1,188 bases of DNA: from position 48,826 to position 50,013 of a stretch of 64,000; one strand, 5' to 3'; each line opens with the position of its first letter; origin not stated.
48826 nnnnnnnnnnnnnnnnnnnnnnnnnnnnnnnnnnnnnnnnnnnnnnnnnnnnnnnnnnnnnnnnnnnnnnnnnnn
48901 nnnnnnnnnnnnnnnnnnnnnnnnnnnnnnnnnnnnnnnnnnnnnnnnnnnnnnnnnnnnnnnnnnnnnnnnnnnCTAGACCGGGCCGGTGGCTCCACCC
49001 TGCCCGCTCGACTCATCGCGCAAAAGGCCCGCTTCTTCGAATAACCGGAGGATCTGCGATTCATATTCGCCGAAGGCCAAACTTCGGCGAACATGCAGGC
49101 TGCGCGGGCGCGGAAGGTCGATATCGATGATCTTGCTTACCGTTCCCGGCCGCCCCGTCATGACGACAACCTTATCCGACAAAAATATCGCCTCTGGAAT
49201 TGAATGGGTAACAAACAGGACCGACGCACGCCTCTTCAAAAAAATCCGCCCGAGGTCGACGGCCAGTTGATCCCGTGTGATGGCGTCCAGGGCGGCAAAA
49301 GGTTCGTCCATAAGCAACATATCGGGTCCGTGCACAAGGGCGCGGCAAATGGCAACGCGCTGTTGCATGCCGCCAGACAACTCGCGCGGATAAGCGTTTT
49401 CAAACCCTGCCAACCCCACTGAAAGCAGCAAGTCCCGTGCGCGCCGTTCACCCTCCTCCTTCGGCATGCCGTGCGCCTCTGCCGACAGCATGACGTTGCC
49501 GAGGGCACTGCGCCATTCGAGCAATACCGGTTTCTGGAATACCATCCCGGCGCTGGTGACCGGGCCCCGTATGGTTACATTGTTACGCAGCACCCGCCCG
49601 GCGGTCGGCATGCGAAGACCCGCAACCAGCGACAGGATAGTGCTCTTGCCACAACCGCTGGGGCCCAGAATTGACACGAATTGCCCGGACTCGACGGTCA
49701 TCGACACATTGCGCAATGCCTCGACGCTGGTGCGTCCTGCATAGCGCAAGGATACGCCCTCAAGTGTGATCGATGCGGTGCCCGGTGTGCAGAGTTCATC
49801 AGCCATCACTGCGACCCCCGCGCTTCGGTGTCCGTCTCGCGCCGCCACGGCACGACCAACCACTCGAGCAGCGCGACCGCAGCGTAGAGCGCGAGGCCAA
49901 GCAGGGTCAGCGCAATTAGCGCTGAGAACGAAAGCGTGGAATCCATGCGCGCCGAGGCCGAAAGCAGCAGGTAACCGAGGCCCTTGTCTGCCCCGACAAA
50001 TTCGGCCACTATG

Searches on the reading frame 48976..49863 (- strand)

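Call 64: search_protein_families(library=pfam, proteins=[window:48976-49863:-], max_evalue=0.00001)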
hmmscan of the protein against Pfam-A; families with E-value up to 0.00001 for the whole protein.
window:48976-49863:- (295 aa): 1 family
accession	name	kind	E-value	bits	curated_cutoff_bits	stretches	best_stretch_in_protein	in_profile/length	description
PF00005.33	ABC_tran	-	5.4e-30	105.2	25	1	50-190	1-137/137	ABC transporter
